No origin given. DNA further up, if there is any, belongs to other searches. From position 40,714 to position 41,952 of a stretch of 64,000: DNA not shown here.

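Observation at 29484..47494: Orphan FAAL / fully reducing type I PKS / RND-exporter lipid cluster with Rieske and methyltransferase tailoring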

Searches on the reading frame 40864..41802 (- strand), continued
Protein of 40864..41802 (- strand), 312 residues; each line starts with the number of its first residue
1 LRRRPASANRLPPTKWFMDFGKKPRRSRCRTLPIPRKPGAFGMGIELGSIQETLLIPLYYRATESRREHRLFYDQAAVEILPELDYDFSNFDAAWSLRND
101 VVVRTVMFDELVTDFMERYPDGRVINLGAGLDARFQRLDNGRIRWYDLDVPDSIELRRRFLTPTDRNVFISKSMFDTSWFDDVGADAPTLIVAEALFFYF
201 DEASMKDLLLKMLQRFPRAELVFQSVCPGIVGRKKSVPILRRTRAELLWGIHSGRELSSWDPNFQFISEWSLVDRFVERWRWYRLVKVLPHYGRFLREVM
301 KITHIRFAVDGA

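Call 20: find_encoding_contigs(protein=P0005, flank=10000, max_places=1)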
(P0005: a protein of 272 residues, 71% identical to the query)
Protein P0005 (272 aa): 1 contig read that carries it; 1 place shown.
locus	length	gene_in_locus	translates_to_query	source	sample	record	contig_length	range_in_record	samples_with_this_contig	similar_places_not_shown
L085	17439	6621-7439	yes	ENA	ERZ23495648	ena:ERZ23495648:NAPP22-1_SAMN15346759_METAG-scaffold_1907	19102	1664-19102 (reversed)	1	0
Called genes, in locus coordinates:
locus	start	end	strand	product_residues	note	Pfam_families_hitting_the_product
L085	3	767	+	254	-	?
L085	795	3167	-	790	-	PF03176:MMPL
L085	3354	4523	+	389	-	PF00355:Rieske, PF00848:Ring_hydroxyl_A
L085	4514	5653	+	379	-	PF00355:Rieske, PF00848:Ring_hydroxyl_A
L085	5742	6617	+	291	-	PF05050:Methyltransf_21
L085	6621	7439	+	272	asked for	PF04072:LCM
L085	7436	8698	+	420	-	PF07690:MFS_1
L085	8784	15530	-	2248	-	PF00109:ketoacyl-synt, PF02801:Ketoacyl-synt_C, PF16197:KAsynt_C_assoc, PF22621:CurL-like_PKS_C, PF00698:Acyl_transf_1, PF21089:PKS_DH_N, PF14765:PS-DH, PF08240:ADH_N, +7 more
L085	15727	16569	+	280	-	PF00975:Thioesterase, PF12697:Abhydrolase_6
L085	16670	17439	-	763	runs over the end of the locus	PF00501:AMP-binding, PF23024:AMP-dom_DIP2-like, PF00550:PP-binding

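Call 21: find_encoding_contigs(protein=P0017, flank=10000, max_places=1)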
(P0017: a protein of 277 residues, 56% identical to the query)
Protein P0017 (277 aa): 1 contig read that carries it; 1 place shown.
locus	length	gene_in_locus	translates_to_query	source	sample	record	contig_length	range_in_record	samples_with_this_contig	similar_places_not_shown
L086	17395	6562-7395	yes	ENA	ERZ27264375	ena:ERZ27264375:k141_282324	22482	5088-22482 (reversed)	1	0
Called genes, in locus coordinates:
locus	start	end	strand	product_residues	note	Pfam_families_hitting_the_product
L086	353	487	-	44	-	-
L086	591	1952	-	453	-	-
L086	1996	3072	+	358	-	PF04166:PdxA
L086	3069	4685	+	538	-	PF20604:DUF6798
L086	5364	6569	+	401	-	PF00355:Rieske, PF00848:Ring_hydroxyl_A, PF19112:VanA_C (faint)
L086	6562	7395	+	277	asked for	PF04072:LCM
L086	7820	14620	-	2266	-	PF00109:ketoacyl-synt, PF02801:Ketoacyl-synt_C, PF16197:KAsynt_C_assoc, PF22336:RhiE-like_linker, PF22621:CurL-like_PKS_C, PF00698:Acyl_transf_1, PF21089:PKS_DH_N, PF14765:PS-DH, +8 more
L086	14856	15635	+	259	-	PF00975:Thioesterase, PF12697:Abhydrolase_6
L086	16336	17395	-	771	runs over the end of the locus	-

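Call 22: find_encoding_contigs(protein=P0024, flank=10000, max_places=1)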
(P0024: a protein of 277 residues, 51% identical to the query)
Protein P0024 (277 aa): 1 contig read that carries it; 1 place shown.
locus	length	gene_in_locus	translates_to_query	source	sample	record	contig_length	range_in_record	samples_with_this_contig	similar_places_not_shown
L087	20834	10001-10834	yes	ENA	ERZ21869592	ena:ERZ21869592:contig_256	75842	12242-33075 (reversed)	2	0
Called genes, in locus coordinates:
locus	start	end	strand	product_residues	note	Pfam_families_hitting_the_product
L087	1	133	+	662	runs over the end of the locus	PF08240:ADH_N (weak), PF00107:ADH_zinc_N, PF13602:ADH_zinc_N_2, PF00106:adh_short, PF08659:KR, PF13561:adh_short_C2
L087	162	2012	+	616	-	PF23297:ACP_SdgA_C, PF00550:PP-binding, PF00668:Condensation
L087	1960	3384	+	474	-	PF01073:3Beta_HSD (weak), PF01370:Epimerase, PF07993:NAD_binding_4, PF13460:NAD_binding_10 (faint)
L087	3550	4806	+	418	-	PF13506:Glyco_transf_21, PF00535:Glycos_transf_2, PF13641:Glyco_tranf_2_3, PF13632:Glyco_trans_2_3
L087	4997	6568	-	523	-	PF02321:OEP (weak)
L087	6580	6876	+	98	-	-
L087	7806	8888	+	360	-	PF13692:Glyco_trans_1_4, PF13524:Glyco_trans_1_2, PF00534:Glycos_transf_1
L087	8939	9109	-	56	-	-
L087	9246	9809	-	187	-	-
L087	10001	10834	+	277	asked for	PF04072:LCM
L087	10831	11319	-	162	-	-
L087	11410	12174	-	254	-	PF00106:adh_short, PF08659:KR, PF01370:Epimerase (weak), PF13561:adh_short_C2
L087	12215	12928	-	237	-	PF01648:ACPS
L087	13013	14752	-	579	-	PF08659:KR, PF00106:adh_short (faint), PF21089:PKS_DH_N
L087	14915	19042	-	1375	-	PF00698:Acyl_transf_1, PF00106:adh_short (faint), PF03417:AAT, PF08659:KR, PF13561:adh_short_C2 (weak)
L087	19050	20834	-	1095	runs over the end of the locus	PF00109:ketoacyl-synt, PF02801:Ketoacyl-synt_C, PF16197:KAsynt_C_assoc (weak), PF00109:ketoacyl-synt, PF02801:Ketoacyl-synt_C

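Call 23: search_solved_structures(query=A1, max_evalue=0.1)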
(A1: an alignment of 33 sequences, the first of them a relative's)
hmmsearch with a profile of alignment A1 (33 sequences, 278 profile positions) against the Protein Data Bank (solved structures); distinct sequences matched with E-value up to 0.1: 7.
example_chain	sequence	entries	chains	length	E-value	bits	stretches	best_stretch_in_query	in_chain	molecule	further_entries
2ob1_A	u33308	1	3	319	1.1e-11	47.8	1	63-131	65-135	Leucine carboxyl methyltransferase 1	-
2ob2_A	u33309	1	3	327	1.1e-11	47.8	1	63-131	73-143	Leucine carboxyl methyltransferase 1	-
1rjd_A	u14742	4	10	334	1.2e-11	47.7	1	63-131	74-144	carboxy methyl transferase for protein phosphatase 2A catalytic subunit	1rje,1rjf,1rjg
3o7w_A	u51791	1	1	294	3.4e-11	46.2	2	63-120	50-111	Leucine carboxyl methyltransferase 1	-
3iei_A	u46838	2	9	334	3.6e-11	46.2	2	63-120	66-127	Leucine carboxyl methyltransferase 1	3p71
2ckd_A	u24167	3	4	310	4.5e-09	39.3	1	39-179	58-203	PUTATIVE S-ADENOSYL-L-METHIONINE-DEPENDENT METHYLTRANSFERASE ML2640 | HYPOTHETICAL PROTEIN ML2640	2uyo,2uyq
6id6_A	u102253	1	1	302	1e-07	34.8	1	19-194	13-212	Putative S-adenosyl-L-methionine-dependent methyltransferase Rv0731c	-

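Call 24: find_encoding_contigs(protein=P0020, flank=10000, max_places=1)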
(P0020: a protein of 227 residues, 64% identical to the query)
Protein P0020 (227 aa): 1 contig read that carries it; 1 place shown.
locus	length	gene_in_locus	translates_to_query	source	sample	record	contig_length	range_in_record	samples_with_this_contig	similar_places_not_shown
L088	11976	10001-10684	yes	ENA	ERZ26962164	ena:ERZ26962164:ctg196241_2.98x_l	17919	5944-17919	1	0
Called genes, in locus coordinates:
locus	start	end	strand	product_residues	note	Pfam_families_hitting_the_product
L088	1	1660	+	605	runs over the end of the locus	PF08448:PAS_4, PF01590:GAF, PF13185:GAF_2, PF13492:GAF_3 (weak), PF00072:Response_reg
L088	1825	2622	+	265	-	PF04166:PdxA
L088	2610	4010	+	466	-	PF20604:DUF6798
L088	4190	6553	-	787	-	PF03176:MMPL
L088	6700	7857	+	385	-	PF00355:Rieske, PF00848:Ring_hydroxyl_A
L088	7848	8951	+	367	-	PF00355:Rieske, PF00848:Ring_hydroxyl_A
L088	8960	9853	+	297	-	PF05050:Methyltransf_21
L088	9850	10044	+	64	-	-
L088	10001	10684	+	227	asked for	PF04072:LCM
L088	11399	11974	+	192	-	?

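Call 25: find_encoding_contigs(protein=P0014, flank=10000, max_places=1)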
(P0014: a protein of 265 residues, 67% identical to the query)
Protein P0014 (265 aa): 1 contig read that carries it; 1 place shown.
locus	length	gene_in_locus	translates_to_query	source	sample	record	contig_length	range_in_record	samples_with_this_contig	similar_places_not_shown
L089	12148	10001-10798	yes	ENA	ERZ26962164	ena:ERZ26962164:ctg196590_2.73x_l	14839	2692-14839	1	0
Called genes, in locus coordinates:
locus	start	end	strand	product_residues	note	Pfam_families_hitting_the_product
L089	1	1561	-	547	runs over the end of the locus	PF02878:PGM_PMM_I, PF02879:PGM_PMM_II, PF02880:PGM_PMM_III, PF00408:PGM_PMM_IV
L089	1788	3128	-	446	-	PF01011:PQQ (faint), PF13360:PQQ_2 (weak), PF13570:Beta-prop_ACSF4 (weak), PF25293:Beta-prop_EMC1_N (faint), PF13360:PQQ_2, PF13570:Beta-prop_ACSF4, PF13360:PQQ_2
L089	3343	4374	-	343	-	-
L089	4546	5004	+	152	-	PF04542:Sigma70_r2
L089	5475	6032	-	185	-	PF02219:MTHFR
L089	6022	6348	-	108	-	PF02219:MTHFR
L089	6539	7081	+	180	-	PF13646:HEAT_2, PF02985:HEAT (faint), PF13646:HEAT_2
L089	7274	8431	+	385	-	PF03372:Exo_endo_phos (weak)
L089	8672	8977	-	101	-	PF00848:Ring_hydroxyl_A (weak)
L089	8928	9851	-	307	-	PF00355:Rieske, PF00848:Ring_hydroxyl_A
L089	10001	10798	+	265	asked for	PF04072:LCM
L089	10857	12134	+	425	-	PF07690:MFS_1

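Call 33: find_related_loci(query=window:40864-41676:-, collection=metagenome_contigs, flank=10000)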
Query window:40864-41676:- (270 aa) in metagenome_contigs; peptide patterns used: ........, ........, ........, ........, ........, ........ (x = any residue, [..] = any of these).
96 stretches matched a pattern; 16 encode a relative of the query (tblastn E <= 1e-3); 16 distinct loci.
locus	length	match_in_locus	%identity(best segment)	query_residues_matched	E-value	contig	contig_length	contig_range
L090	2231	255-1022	38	5-266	3e-57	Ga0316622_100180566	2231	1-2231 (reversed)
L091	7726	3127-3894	38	5-266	3e-55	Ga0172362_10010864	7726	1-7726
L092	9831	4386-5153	38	5-266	3e-55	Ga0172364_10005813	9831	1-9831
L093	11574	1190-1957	37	5-266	1e-54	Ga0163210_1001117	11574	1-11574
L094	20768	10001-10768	37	5-266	5e-54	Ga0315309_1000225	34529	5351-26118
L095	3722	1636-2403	38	5-266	1e-53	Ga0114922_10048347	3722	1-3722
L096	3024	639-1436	36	5-266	2e-47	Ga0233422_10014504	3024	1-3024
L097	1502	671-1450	37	3-247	2e-46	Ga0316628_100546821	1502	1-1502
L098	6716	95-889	35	4-255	3e-44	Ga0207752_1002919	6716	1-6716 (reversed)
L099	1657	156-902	37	5-247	3e-45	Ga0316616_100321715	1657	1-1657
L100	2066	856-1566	37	5-233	2e-43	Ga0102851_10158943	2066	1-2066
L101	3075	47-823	35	4-247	2e-42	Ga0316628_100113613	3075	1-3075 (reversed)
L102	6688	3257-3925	35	5-228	3e-41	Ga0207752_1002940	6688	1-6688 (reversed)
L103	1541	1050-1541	43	5-166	4e-41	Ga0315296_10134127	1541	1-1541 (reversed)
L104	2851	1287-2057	35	5-247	7e-40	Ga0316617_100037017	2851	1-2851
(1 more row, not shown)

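Call 41: search_protein_families(library=pfam, proteins=[L058:3644-5704:-, L058:7394-9973:+, L058:10814-12547:+, L058:12561-14288:+, L058:14508-15719:+, L070:1652-5143:+, L070:5334-9929:+, L070:11114-12184:+, L070:12230-12967:+, L070:13184-17761:+], max_evalue=1e-8)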
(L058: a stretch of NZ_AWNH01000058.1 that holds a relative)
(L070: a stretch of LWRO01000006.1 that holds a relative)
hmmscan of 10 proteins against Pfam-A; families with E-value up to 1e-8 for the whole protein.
L058:3644-5704:- (686 aa): 3 families
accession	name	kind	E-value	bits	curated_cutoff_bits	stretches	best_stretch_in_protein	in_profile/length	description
PF00501.34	AMP-binding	-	2.4e-66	224.5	29.9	1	24-421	3-384/384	AMP-binding enzyme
PF00550.31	PP-binding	-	1.7e-13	51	20.8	1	590-653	2-67/67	Phosphopantetheine attachment site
PF23024.1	AMP-dom_DIP2-like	-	8.1e-11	42.4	27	1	464-578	2-109/110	Disco-interacting protein 2-like, AMP domain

L058:7394-9973:+ (859 aa): 2 families
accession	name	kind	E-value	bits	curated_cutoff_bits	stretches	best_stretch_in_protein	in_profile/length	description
PF00593.30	TonB_dep_Rec_b-barrel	-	9.6e-44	151.4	27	1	440-829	55-436/436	TonB dependent receptor-like, beta-barrel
PF07715.20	Plug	-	4.4e-19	69.4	23.9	1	213-319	2-107/107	TonB-dependent Receptor Plug Domain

L058:10814-12547:+ (577 aa): 3 families
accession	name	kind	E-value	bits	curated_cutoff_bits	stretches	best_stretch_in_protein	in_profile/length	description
PF00005.33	ABC_tran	-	9.5e-30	104.4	25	1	350-499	1-137/137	ABC transporter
PF00664.28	ABC_membrane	-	4.9e-22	79.4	28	1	25-284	6-266/274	ABC transporter transmembrane region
PF02463.25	SMC_N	-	4.6e-11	43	40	0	470-539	136-209/220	RecF/RecN/SMC N terminal domain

L058:12561-14288:+ (575 aa): 3 families
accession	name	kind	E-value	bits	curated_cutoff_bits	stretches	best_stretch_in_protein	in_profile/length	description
PF00005.33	ABC_tran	-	7.9e-30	104.7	25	1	346-494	1-136/137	ABC transporter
PF00664.28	ABC_membrane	-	3.2e-29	102.9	28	1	18-282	3-268/274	ABC transporter transmembrane region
PF02463.25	SMC_N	-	1.2e-11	44.9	40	1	355-538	23-212/220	RecF/RecN/SMC N terminal domain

L058:14508-15719:+ (403 aa): 2 families
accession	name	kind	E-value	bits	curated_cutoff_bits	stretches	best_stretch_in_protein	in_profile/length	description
PF07690.21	MFS_1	-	3.2e-25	89.2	33.4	1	20-360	4-343/347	Major Facilitator Superfamily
PF13000.13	Acatn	-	4.7e-11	42.4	23.7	1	14-166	2-177/546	Acetyl-coenzyme A transporter 1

L070:1652-5143:+ (1163 aa): 5 families
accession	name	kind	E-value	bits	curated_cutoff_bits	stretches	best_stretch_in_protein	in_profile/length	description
PF00501.34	AMP-binding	-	2.2e-90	303.7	29.9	1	548-899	1-384/384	AMP-binding enzyme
PF00668.25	Condensation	-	2.6e-36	125.8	30.6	1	78-524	5-450/456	Condensation domain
PF18563.6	TubC_N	-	1.4e-12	48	26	1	4-53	2-51/52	TubC N-terminal docking domain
PF13193.12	AMP-binding_C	-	2e-10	41.9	24.5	1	955-1030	1-76/76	AMP-binding enzyme C-terminal domain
PF00550.31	PP-binding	-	1.7e-09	38.2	20.8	1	1060-1124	2-65/67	Phosphopantetheine attachment site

L070:5334-9929:+ (1531 aa): 10 families
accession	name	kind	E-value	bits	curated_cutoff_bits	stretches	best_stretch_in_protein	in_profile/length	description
PF00109.32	ketoacyl-synt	-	3.2e-74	250.1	20.8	1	9-249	3-252/252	Beta-ketoacyl synthase, N-terminal domain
PF00698.26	Acyl_transf_1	-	1.1e-56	193.1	32.7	1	520-836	1-316/319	Acyl transferase domain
PF08659.16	KR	-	4.5e-51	173.7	22.6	1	1130-1327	1-180/180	KR domain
PF02801.28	Ketoacyl-synt_C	-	2.7e-44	150.4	20.8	1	257-375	1-118/119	Beta-ketoacyl synthase, C-terminal domain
PF16197.11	KAsynt_C_assoc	-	8.2e-24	84.6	33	1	378-489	1-109/111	Ketoacyl-synthetase C-terminal extension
PF22621.2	CurL-like_PKS_C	-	1.1e-23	83.4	27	1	439-502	1-64/64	CurL-like, PKS C-terminal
PF00550.31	PP-binding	-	5.4e-15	55.8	20.8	1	1429-1491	3-66/67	Phosphopantetheine attachment site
PF22336.2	RhiE-like_linker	-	2.5e-13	50.2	27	1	444-504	3-62/67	RhiE-like, KS-MAT linker domain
PF00106.31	adh_short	-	6.2e-11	42.6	26.6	0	1133-1315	4-169/195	short chain dehydrogenase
PF21394.3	Beta-ketacyl_N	-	6.9e-10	39.2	26.9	1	934-1026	21-120/170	Beta-ketoacyl synthase-like, N-terminal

L070:11114-12184:+ (356 aa): 1 family
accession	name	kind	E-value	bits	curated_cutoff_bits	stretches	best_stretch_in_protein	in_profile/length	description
PF00296.26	Bac_luciferase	-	2.4e-46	159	27.9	1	1-316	1-313/314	Luciferase-like monooxygenase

L070:12230-12967:+ (245 aa): 0 families

L070:13184-17761:+ (1525 aa): 6 families
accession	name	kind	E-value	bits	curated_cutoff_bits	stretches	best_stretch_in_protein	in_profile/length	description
PF00668.25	Condensation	-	2.9e-106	356.3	30.6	1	56-502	5-456/456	Condensation domain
PF00501.34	AMP-binding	-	1.9e-82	277.6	29.9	1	521-881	1-384/384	AMP-binding enzyme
PF07993.18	NAD_binding_4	-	4.4e-73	246.1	20.1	1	1160-1397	1-258/258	Male sterility protein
PF00550.31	PP-binding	-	6.3e-15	55.6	20.8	1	1053-1116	2-67/67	Phosphopantetheine attachment site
PF01370.27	Epimerase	-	3.5e-14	53.2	20.9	1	1158-1407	1-231/240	NAD dependent epimerase/dehydratase family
PF01073.25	3Beta_HSD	-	3.1e-09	36.7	22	1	1160-1420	2-255/280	3-beta hydroxysteroid dehydrogenase/isomerase family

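Call 55: predict_structure(alignment_id=A1)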
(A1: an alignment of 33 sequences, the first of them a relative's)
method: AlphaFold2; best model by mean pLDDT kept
length: 270 residues; sequences in the alignment: 33
mean_pLDDT: 93.2   pTM: 0.92
mean pLDDT of the five models: 93.2, 93.3, 93.1, 92.9, 91.9
residues with pLDDT >= 90: 227; 70-90: 32; 50-70: 9; < 50: 2
segments of 3 or more residues with pLDDT < 50: none
pLDDT, mean of each block of 10 residues (from residue 1): 61 94 97 97 89 92 98 98 98 98 97 96 98 97 95 96 98 97 95 81 91 97 98 93 91 93 82
secondary structure, 60 per line:
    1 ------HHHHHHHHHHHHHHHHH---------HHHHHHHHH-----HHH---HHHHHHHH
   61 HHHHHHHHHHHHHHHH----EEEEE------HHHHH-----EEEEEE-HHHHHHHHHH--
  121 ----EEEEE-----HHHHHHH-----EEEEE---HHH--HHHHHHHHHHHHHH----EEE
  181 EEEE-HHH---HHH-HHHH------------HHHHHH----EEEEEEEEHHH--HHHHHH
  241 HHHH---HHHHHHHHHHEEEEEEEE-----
elements in order: H7-23 H33-41 H53-76 E81-85 H92-96 E102-107 H109-118 E125-129 H135-141 E147-151 H160-173 E178-184 H196-199 H212-217 E222-229 H235-244 H248-257 E258-265
